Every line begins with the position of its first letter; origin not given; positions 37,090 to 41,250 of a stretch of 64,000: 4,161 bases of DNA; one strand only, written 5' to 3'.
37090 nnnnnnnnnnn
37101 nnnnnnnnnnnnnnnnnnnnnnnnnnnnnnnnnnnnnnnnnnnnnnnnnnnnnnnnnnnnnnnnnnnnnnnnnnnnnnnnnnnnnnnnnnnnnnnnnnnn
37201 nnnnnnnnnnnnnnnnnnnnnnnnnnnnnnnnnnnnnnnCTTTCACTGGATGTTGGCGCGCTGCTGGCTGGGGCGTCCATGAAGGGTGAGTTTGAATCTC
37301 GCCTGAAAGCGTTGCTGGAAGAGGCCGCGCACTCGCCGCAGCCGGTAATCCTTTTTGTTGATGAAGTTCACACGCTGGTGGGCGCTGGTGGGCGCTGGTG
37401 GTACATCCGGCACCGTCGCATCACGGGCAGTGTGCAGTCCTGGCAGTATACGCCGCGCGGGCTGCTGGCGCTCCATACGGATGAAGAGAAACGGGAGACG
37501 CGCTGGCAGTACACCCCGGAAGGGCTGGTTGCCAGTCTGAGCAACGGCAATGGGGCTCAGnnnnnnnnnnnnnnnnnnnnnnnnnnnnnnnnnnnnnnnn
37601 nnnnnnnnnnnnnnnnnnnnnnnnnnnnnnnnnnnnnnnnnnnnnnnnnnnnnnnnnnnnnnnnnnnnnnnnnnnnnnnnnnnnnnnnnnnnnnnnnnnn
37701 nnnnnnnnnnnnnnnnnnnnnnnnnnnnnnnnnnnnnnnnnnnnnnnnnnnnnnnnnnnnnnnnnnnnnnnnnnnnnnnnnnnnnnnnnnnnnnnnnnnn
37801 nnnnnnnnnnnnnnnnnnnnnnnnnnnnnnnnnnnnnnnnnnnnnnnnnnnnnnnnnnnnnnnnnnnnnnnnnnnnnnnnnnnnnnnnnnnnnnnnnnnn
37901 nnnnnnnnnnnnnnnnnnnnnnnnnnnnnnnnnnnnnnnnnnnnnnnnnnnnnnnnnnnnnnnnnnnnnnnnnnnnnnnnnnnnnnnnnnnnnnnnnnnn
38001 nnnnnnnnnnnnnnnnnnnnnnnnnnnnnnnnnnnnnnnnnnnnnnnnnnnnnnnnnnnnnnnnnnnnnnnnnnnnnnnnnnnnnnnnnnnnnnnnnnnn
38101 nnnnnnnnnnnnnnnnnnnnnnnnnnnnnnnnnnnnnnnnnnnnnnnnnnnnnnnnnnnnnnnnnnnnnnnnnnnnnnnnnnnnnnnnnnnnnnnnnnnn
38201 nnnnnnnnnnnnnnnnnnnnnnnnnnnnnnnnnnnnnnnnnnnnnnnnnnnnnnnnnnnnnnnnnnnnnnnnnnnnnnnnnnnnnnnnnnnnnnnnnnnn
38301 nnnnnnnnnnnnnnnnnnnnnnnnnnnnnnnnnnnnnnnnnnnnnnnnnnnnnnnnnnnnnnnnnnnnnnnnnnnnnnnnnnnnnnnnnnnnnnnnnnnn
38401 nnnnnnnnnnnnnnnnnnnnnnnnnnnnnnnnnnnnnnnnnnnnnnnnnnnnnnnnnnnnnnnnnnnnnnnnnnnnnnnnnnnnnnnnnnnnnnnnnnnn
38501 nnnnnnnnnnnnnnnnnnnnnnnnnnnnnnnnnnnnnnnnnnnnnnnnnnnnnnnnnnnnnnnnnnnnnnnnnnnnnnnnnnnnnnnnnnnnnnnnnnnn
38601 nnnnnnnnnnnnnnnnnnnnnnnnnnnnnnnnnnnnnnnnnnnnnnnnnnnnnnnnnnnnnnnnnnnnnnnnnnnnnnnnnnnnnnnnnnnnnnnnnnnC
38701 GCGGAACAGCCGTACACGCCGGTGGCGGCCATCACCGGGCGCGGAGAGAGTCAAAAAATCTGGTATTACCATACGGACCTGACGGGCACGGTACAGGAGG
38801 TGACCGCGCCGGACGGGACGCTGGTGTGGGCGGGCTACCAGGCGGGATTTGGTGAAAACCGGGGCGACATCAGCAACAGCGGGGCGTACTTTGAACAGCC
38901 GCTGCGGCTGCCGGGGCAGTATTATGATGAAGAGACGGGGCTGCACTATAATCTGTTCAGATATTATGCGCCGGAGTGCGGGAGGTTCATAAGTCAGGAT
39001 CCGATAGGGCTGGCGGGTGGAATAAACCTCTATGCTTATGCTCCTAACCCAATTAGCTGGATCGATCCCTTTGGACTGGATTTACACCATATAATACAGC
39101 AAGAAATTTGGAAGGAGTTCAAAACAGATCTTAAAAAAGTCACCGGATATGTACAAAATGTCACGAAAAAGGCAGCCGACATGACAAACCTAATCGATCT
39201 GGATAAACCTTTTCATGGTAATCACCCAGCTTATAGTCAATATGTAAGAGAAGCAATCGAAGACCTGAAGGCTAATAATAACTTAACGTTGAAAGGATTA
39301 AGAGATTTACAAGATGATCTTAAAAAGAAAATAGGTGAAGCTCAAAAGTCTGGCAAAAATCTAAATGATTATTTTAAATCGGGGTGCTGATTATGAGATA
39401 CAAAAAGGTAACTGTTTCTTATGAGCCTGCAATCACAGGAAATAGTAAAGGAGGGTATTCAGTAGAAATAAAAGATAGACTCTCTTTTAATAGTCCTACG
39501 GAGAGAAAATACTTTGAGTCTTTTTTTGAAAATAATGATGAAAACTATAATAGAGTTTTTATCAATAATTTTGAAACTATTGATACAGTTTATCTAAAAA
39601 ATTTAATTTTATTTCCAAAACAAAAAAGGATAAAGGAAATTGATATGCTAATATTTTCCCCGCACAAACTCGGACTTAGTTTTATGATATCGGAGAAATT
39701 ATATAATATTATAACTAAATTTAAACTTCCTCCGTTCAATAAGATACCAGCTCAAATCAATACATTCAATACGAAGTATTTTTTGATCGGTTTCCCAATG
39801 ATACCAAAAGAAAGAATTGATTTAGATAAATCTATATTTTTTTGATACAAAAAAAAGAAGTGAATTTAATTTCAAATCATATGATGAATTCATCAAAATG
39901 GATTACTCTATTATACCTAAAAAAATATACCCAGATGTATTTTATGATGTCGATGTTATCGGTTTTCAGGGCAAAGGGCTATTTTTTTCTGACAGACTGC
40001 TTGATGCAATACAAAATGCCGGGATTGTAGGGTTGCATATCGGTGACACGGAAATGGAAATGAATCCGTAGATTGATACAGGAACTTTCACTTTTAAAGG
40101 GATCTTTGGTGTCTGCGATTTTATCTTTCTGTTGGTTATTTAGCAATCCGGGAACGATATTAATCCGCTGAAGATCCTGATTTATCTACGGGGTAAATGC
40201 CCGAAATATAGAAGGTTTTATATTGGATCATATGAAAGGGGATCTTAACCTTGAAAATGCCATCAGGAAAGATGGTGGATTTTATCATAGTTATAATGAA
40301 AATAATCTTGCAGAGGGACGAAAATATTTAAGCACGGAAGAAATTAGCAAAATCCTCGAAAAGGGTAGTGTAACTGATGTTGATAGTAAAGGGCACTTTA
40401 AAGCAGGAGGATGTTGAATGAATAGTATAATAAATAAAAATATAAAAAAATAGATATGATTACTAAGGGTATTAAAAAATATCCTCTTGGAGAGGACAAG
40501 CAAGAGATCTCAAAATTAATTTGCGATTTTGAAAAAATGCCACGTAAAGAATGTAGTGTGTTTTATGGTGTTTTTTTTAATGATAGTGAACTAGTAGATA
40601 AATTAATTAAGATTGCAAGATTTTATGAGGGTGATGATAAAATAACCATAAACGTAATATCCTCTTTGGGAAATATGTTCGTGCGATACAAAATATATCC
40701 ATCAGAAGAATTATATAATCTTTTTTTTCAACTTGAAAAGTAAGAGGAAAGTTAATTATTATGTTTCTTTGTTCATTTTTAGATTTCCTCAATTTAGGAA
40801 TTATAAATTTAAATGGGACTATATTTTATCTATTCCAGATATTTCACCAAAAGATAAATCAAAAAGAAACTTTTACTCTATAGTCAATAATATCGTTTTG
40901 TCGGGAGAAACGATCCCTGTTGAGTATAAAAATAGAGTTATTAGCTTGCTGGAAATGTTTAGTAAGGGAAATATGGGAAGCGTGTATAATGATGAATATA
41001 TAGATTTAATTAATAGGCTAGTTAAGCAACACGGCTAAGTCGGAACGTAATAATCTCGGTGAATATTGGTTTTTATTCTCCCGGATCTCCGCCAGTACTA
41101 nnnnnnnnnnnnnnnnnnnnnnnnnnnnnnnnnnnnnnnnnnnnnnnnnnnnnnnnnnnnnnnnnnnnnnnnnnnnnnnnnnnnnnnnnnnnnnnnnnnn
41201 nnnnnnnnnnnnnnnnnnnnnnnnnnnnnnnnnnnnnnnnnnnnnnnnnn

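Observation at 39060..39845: Rhs C-terminal toxin tip beginning LHH after the DPFGL junction, with an overlapping immunity ORF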

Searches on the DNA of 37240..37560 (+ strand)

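Call 76: search_dna_similar(query=window:37240-37560:+, collection=ecoli_genomes, mode=near, max_rows=15)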
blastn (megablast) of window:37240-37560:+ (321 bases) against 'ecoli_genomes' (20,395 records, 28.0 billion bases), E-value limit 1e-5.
Records with a match: 129; places in all: 151; records where one place covers at least 80% of the query: 0.
Genomes with a match: 129 of 5426; with a place that covers at least 80% of the query: 0. Places per genome that has any: lowest 1, median 1, highest 3. On chromosomes: 151 places; on plasmids: 0.
Best place of each record, by identity: >=99% 53; 95-99% 54; 90-95% 22.
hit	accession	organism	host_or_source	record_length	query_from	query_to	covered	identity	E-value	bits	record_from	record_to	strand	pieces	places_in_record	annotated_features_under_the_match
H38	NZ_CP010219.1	Escherichia coli strain M18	mouse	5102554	1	152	47%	98.7%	3e-69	270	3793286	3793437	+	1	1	tssH: type VI secretion system ATPase TssH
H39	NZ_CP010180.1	Escherichia coli strain M1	mouse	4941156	1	152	47%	98.7%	3e-69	270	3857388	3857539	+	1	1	tssH: type VI secretion system ATPase TssH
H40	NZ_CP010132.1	Escherichia coli strain C10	cow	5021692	1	152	47%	98.7%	3e-69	270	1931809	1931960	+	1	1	tssH: type VI secretion system ATPase TssH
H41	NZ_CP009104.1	Escherichia coli strain RM9387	Cow feces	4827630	1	152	47%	98.7%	3e-69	270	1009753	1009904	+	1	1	tssH: type VI secretion system ATPase TssH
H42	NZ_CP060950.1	Escherichia coli strain EC9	Homo sapiens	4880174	1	152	47%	98.7%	3e-69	270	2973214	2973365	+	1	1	tssH: type VI secretion system ATPase TssH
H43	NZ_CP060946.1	Escherichia coli O157:H7 str. EC10 strain EC10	Homo sapiens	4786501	1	152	47%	98.7%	3e-69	270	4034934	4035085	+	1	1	tssH: type VI secretion system ATPase TssH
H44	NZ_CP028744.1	Escherichia coli strain A31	Rattus fuscipes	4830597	1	152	47%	98.7%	3e-69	270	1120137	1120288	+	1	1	tssH: type VI secretion system ATPase TssH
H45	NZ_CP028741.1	Escherichia coli strain A34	Genetta maculata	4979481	1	152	47%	98.7%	3e-69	270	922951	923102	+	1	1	tssH: type VI secretion system ATPase TssH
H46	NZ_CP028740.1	Escherichia coli strain A35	Rattus lutreola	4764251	1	152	47%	98.7%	3e-69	270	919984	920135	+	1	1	tssH: type VI secretion system ATPase TssH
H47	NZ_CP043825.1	Escherichia coli strain RM8082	Cattle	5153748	1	152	47%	98.7%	3e-69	270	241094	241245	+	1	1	tssH: type VI secretion system ATPase TssH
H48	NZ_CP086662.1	Escherichia coli strain E2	animal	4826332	1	152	47%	98.7%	3e-69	270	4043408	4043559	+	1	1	tssH: type VI secretion system ATPase TssH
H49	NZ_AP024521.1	Escherichia coli strain E189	Equus caballus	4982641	1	152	47%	98.7%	3e-69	270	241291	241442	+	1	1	tssH: type VI secretion system ATPase TssH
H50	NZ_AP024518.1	Escherichia coli strain E148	Equus caballus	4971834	1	152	47%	98.7%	3e-69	270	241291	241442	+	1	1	tssH: type VI secretion system ATPase TssH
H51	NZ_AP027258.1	Escherichia coli strain JNE151685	Homo sapiens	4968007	1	152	47%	98.7%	3e-69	270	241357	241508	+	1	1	tssH: type VI secretion system ATPase TssH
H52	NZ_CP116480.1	Escherichia coli strain GTEN_24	Homo sapiens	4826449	1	152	47%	98.7%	3e-69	270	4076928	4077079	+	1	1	tssH: type VI secretion system ATPase TssH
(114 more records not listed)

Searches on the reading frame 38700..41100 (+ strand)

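Call 87: search_protein_families(proteins=[L002:6752-7369:+], library=padloc, max_evalue=0.01)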
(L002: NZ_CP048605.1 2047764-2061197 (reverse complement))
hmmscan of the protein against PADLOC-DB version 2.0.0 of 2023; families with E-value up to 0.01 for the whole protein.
L002:6752-7369:+ (206 aa): 0 families
